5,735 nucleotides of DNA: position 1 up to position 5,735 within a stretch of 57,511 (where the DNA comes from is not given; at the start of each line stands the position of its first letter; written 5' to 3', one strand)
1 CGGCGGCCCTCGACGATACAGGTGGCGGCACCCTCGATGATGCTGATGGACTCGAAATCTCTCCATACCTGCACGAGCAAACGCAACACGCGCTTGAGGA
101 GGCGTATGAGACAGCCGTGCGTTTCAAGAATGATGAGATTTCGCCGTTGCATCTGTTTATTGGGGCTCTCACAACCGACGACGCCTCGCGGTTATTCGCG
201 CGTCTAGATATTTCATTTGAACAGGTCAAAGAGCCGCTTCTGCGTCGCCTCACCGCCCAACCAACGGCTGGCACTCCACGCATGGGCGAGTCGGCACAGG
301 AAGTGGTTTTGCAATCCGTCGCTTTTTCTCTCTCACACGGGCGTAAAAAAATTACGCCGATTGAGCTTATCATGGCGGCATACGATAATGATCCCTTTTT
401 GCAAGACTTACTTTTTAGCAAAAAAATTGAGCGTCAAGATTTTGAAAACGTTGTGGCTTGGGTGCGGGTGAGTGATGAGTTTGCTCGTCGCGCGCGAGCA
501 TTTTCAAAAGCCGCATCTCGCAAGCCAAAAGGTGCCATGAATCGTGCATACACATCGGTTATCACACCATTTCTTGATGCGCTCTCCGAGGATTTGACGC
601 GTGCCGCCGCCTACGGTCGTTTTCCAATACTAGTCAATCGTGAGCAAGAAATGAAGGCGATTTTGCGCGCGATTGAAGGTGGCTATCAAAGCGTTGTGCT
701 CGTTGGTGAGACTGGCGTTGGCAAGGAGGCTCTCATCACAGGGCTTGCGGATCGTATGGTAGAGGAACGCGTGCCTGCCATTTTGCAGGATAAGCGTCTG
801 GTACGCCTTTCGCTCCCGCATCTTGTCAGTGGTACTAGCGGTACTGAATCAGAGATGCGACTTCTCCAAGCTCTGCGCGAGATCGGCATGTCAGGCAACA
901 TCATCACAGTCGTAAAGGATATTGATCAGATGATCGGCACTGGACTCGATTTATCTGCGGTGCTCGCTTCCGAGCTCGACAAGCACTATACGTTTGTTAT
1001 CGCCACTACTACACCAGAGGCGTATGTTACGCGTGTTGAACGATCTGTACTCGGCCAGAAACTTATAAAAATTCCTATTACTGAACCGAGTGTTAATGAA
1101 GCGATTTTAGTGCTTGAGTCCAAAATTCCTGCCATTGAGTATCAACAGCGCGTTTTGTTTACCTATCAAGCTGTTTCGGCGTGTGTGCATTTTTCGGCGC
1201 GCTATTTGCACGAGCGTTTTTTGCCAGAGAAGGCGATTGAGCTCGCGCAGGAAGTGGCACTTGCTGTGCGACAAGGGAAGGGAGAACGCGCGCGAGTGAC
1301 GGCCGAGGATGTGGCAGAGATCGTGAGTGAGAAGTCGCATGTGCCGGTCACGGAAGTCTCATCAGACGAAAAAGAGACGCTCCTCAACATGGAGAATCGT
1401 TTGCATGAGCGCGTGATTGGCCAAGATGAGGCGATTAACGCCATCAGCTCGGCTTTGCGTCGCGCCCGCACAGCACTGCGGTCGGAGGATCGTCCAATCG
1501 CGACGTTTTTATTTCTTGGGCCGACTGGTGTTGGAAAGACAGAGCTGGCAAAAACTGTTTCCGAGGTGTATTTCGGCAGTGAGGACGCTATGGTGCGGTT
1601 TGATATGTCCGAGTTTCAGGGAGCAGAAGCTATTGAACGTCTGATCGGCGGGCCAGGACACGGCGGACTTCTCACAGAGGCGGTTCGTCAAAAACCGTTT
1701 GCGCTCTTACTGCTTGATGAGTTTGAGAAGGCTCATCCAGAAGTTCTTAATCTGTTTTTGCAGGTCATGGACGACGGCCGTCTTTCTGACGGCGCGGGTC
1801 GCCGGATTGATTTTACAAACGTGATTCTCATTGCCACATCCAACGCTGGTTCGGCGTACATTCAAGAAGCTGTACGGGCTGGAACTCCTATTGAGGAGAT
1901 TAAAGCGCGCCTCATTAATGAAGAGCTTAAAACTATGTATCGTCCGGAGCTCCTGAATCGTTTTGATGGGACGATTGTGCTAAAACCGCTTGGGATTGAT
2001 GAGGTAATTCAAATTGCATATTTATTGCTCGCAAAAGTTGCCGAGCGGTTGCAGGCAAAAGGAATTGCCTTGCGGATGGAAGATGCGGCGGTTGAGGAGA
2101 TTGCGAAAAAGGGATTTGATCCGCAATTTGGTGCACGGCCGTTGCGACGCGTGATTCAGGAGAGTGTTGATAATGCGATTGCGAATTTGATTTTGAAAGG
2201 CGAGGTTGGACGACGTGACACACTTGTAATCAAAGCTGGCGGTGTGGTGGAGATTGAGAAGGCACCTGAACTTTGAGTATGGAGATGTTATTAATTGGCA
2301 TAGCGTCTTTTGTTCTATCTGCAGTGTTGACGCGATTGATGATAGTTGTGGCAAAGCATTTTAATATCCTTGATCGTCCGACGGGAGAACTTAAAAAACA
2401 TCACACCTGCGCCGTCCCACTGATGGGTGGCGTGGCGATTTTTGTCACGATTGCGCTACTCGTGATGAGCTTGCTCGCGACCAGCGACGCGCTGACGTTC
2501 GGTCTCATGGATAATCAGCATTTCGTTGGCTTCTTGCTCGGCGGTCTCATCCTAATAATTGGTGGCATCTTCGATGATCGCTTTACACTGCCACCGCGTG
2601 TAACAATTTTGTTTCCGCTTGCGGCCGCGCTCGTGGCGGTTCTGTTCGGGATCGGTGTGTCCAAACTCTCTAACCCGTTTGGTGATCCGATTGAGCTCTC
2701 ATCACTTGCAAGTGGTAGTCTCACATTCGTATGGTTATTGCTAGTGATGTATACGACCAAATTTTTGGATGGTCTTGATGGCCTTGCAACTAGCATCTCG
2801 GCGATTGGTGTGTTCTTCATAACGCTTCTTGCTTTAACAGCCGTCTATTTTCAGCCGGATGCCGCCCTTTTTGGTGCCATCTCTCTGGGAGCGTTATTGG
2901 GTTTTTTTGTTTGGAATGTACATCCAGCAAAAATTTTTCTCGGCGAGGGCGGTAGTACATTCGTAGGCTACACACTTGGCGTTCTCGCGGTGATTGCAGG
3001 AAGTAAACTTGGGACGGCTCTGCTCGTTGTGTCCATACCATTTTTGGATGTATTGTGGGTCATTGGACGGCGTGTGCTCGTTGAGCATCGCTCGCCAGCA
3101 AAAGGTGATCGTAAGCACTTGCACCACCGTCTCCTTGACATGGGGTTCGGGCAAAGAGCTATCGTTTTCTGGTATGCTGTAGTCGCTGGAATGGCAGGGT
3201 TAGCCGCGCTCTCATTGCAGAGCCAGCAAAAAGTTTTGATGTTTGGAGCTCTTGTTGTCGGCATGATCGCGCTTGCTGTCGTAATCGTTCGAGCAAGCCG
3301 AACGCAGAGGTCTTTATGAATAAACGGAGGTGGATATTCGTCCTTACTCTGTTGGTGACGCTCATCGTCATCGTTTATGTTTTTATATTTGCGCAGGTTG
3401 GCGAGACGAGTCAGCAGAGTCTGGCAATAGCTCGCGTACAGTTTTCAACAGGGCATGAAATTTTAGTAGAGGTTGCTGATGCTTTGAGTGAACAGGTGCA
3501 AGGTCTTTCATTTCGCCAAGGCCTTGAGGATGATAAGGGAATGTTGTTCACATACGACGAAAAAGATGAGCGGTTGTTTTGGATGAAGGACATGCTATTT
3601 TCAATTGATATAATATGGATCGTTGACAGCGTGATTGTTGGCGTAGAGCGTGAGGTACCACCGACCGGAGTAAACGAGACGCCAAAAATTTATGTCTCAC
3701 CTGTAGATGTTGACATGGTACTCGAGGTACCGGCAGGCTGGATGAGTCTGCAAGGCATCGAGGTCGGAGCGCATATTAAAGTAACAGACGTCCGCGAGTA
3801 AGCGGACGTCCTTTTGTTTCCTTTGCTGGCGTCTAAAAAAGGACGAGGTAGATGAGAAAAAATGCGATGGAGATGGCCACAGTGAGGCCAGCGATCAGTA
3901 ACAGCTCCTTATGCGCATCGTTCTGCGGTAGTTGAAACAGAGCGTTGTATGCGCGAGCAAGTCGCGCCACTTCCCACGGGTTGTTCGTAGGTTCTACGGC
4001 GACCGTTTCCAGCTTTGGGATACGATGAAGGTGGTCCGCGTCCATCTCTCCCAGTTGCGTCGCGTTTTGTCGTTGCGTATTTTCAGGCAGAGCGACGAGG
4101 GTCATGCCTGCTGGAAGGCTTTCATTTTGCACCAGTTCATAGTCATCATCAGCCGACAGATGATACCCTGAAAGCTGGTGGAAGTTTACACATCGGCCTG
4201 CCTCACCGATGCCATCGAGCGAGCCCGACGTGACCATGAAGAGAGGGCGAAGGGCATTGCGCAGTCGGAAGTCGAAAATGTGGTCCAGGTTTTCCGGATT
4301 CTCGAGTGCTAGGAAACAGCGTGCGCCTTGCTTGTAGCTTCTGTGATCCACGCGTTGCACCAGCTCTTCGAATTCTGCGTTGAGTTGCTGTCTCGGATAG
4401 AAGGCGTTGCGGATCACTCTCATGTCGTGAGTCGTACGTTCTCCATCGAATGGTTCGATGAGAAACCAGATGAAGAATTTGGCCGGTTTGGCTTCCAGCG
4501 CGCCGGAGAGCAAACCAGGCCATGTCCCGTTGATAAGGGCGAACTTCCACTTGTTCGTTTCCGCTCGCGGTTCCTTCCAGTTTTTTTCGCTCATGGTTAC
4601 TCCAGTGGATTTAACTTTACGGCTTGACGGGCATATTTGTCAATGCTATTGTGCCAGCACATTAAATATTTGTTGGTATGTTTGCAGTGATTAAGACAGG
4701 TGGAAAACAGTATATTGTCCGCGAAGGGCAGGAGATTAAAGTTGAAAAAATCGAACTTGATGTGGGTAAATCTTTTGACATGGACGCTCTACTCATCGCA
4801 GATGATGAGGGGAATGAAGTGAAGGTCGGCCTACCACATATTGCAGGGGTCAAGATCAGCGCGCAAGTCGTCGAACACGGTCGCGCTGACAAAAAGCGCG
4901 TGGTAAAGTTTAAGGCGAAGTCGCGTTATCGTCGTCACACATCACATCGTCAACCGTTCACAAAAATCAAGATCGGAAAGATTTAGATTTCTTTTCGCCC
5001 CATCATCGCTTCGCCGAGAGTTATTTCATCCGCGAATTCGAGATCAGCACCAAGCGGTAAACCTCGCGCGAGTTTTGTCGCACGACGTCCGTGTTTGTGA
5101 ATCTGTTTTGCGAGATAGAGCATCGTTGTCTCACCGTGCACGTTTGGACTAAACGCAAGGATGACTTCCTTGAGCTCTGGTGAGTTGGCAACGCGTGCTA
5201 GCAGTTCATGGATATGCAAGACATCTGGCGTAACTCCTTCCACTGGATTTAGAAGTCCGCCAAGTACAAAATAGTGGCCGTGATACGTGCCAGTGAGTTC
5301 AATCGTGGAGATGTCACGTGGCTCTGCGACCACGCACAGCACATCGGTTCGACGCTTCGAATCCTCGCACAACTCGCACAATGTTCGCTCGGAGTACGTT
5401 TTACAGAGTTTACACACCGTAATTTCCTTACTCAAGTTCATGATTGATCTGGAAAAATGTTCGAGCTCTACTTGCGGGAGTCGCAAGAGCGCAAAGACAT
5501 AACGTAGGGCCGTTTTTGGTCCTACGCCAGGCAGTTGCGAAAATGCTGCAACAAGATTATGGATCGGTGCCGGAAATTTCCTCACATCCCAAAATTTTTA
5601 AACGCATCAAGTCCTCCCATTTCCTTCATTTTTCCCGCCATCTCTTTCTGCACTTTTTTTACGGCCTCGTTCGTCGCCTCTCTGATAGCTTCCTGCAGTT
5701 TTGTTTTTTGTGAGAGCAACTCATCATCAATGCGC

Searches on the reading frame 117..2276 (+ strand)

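Call 72: search_protein_families(library=pfam, proteins=[window:117-2276:+], max_evalue=0.001)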
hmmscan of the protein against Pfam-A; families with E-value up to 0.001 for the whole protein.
window:117-2276:+ (719 aa): 12 families
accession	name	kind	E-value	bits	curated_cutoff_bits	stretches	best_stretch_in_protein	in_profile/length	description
PF07724.20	AAA_2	-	9.8e-50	169.3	27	1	459-617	1-164/166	AAA domain (Cdc48 subfamily)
PF10431.15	ClpB_D2-small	-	9e-23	80.6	21.9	1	626-703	2-79/81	C-terminal, D2-small domain, of ClpB protein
PF00004.35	AAA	-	4.3e-14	53.5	21.2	2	465-586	2-118/131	ATPase family associated with various cellular activities (AAA)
PF07728.20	AAA_5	-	5.3e-13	49.6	22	1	464-579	2-125/139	AAA domain (dynein-related subfamily)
PF17871.7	AAA_lid_9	-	3.5e-10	40.2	22.8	1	325-408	1-83/104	AAA lid domain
PF13191.12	AAA_16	-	1.7e-08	35.5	32.6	0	172-218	2-52/167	AAA ATPase domain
PF00158.32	Sigma54_activat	-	2.5e-07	30.9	20.2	0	445-590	10-153/168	Sigma-54 interaction domain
PF03193.22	RsgA_GTPase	-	3.7e-06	27.3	30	0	165-214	83-130/174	RsgA GTPase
PF13401.12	AAA_22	-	5.3e-06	27.2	27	0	466-553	10-110/130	AAA domain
PF01637.24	ATPase_2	-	6.7e-05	23.2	33.2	0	173-214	2-44/225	ATPase domain predominantly from Archaea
PF00931.28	NB-ARC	-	0.00017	21.3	23.5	0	336-407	121-191/248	NB-ARC domain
PF12775.13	AAA_7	-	0.00036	20.5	25.8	0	179-218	22-61/181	P-loop containing dynein motor region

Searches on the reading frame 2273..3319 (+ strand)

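Call 72: search_protein_families(library=pfam, proteins=[window:2273-3319:+], max_evalue=0.001)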
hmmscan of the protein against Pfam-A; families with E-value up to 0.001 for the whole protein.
window:2273-3319:+ (348 aa): 1 family
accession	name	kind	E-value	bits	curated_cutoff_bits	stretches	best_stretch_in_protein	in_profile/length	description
PF00953.26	Glycos_transf_4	-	2.8e-26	92.8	27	1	85-242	2-159/160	Glycosyl transferase family 4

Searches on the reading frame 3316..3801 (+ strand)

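Call 72: search_protein_families(library=pfam, proteins=[window:3316-3801:+], max_evalue=0.001)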
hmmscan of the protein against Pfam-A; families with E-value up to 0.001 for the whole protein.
window:3316-3801:+ (161 aa): 1 family
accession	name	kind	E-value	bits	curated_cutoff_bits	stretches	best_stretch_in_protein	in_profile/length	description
PF02643.20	DUF192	-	2.3e-27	95.4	27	1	50-155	2-95/96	Uncharacterized ACR, COG1430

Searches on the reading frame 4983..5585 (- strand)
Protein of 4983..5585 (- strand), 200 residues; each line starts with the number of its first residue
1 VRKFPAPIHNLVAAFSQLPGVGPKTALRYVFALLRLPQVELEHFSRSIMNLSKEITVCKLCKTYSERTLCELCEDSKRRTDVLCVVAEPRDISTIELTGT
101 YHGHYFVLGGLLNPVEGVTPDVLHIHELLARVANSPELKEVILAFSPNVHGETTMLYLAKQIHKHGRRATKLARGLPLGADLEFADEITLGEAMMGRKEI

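Call 72: search_protein_families(library=pfam, proteins=[window:4983-5585:-], max_evalue=0.001)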
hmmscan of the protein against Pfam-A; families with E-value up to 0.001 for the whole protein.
window:4983-5585:- (200 aa): 4 families
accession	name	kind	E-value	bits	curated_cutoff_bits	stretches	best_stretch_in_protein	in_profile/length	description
PF13662.12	Toprim_4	-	3.5e-18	66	25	1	82-172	2-84/85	Toprim domain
PF21176.3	RecR_HhH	-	6.8e-10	39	27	1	8-49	1-42/45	RecR, helix-hairpin-helix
PF21175.2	RecR_C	-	4.2e-09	36.1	22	1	175-198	1-24/24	RecR, C-terminal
PF01751.28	Toprim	-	6.7e-06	26.6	23.1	1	82-167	1-89/96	Toprim domain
